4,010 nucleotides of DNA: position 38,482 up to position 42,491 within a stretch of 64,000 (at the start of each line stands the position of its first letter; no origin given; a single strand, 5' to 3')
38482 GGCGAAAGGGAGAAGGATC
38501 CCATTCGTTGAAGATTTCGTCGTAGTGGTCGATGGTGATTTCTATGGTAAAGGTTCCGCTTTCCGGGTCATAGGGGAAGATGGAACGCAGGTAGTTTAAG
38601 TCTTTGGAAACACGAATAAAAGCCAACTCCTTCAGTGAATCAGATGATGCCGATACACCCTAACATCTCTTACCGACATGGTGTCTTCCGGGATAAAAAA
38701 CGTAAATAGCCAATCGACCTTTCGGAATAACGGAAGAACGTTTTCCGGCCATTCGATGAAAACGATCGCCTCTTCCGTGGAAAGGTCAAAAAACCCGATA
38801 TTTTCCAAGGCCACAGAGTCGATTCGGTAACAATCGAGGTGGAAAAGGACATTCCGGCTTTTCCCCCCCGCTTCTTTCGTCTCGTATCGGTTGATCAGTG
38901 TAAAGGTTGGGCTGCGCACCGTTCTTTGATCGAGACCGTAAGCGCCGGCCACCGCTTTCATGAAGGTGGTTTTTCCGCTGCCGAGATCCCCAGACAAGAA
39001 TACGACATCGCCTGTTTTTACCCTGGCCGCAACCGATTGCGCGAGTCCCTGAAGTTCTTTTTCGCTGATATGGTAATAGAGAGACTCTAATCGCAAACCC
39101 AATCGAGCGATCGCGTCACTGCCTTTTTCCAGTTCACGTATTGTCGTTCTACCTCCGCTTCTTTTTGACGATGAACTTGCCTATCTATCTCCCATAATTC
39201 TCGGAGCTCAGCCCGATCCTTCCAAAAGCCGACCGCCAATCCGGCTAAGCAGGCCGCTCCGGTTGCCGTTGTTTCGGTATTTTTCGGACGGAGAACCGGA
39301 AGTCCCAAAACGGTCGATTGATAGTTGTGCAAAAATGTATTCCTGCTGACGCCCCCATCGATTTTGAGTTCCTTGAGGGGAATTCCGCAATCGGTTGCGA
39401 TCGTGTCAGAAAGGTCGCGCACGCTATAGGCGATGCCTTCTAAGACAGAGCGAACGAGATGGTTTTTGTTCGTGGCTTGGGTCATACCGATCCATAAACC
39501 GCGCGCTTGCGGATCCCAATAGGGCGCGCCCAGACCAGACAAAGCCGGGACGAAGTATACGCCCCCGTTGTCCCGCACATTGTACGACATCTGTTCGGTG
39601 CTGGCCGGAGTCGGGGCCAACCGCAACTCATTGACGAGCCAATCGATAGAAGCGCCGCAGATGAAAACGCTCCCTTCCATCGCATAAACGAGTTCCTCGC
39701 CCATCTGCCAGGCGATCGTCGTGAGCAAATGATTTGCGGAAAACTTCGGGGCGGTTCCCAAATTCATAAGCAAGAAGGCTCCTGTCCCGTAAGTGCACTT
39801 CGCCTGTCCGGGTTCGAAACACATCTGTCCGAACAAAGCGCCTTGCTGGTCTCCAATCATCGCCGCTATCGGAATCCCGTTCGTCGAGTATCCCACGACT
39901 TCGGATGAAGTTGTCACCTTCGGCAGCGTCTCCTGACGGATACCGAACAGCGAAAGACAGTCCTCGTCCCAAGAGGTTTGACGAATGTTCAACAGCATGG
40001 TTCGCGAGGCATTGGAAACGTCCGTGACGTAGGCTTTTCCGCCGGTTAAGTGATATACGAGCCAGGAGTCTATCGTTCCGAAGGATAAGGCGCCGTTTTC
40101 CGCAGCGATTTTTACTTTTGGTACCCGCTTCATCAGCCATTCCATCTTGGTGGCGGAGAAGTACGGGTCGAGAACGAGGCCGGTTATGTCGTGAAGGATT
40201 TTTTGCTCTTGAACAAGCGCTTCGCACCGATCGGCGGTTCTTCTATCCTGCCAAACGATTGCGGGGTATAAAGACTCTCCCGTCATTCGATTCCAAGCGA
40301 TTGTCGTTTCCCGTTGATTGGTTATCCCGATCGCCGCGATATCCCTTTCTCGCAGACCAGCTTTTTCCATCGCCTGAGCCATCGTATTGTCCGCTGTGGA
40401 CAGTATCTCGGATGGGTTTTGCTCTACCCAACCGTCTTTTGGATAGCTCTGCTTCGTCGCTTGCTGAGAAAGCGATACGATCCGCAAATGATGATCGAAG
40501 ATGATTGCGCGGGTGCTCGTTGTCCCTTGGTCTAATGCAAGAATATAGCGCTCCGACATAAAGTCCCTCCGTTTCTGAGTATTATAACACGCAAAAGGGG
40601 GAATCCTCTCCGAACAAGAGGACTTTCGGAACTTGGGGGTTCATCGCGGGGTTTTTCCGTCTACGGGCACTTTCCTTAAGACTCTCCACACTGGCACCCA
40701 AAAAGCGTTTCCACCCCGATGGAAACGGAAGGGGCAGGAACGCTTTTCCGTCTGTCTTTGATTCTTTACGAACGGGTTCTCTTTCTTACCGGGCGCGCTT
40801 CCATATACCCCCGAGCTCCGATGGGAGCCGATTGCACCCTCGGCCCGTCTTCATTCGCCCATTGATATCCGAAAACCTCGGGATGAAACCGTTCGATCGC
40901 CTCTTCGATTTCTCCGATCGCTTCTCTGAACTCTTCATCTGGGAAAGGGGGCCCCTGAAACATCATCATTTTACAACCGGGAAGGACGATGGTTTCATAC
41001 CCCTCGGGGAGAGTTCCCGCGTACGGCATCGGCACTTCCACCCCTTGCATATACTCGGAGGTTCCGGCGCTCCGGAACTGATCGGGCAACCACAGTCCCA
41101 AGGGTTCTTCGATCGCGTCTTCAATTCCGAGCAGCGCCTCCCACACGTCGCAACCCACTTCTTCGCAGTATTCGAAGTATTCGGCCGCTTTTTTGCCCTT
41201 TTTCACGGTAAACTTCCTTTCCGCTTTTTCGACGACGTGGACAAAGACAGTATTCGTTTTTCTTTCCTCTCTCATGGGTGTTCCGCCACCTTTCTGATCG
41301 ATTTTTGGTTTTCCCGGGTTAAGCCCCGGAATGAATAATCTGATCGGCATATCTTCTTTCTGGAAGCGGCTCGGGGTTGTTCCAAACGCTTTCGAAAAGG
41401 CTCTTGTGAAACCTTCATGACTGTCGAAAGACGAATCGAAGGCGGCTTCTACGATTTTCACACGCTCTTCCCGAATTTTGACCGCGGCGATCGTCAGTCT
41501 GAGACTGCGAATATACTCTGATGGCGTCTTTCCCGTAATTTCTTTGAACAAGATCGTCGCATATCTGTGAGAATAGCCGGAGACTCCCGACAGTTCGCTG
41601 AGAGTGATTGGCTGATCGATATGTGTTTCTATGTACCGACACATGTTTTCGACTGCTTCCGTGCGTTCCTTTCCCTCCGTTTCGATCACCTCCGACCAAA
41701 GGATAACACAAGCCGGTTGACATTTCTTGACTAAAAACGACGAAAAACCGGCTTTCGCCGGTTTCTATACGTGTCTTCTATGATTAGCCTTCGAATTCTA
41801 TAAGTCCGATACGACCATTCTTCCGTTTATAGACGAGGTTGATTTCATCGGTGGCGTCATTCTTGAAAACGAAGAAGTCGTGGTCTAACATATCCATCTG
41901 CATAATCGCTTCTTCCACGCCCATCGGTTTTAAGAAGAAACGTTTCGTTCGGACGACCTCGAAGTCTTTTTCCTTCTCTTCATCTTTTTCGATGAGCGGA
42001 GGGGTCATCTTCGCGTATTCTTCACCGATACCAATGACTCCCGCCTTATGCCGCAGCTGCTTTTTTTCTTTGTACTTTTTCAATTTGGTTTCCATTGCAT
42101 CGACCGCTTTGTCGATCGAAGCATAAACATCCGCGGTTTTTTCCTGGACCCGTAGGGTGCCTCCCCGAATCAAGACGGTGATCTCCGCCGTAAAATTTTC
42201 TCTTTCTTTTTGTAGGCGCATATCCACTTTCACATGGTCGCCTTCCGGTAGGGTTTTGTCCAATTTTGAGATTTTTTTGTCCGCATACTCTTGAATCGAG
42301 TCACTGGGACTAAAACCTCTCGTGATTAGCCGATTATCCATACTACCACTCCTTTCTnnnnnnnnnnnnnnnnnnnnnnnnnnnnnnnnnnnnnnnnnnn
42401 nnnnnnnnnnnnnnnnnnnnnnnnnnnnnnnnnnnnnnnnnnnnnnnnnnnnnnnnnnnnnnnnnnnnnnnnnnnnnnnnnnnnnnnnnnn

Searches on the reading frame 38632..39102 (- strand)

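Call 28: search_protein_families(library=pfam, proteins=[window:38632-39102:-], max_evalue=0.00001)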
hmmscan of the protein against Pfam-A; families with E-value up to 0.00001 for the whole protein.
window:38632-39102:- (156 aa): 1 family
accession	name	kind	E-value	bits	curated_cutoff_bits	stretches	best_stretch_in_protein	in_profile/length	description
PF02367.23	TsaE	-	6.6e-31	107.4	26.6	1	13-126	3-109/128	Threonylcarbamoyl adenosine biosynthesis protein TsaE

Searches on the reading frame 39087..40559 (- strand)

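Call 28: search_protein_families(library=pfam, proteins=[window:39087-40559:-], max_evalue=0.00001)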
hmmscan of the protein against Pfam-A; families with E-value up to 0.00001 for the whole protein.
window:39087-40559:- (490 aa): 2 families
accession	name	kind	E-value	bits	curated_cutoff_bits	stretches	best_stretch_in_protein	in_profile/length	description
PF00370.27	FGGY_N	-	6.6e-68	229.4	28.8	1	5-244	1-245/245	FGGY family of carbohydrate kinases, N-terminal domain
PF02782.22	FGGY_C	-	1.5e-40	139.6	27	1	253-442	1-197/198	FGGY family of carbohydrate kinases, C-terminal domain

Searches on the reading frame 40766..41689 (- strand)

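Call 28: search_protein_families(library=pfam, proteins=[window:40766-41689:-], max_evalue=0.00001)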
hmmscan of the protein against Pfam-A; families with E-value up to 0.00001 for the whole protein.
window:40766-41689:- (307 aa): 2 families
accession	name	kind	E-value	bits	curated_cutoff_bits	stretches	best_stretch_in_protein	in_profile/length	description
PF12833.13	HTH_18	-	6.1e-16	58.9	33.6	1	37-111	5-79/80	Helix-turn-helix domain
PF00165.29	HTH_AraC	-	1e-12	48.3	26.6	1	20-61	1-42/42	Bacterial regulatory helix-turn-helix proteins, AraC family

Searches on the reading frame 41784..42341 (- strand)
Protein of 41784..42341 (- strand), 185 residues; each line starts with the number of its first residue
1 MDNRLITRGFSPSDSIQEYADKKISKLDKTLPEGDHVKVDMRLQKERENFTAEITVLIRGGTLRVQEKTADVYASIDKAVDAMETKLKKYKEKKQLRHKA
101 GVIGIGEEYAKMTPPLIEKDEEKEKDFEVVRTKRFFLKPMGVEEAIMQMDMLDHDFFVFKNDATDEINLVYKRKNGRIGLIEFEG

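Call 28: search_protein_families(library=pfam, proteins=[window:41784-42341:-], max_evalue=0.00001)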
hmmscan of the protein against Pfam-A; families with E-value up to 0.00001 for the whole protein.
window:41784-42341:- (185 aa): 2 families
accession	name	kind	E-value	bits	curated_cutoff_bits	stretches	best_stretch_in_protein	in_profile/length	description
PF16321.10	Ribosom_S30AE_C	-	8.6e-27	93.1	25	1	125-180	2-57/57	Sigma 54 modulation/S30EA ribosomal protein C terminus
PF02482.25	Ribosomal_S30AE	-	6.3e-21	75.4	23.7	1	7-94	5-87/88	Sigma 54 modulation protein / S30EA ribosomal protein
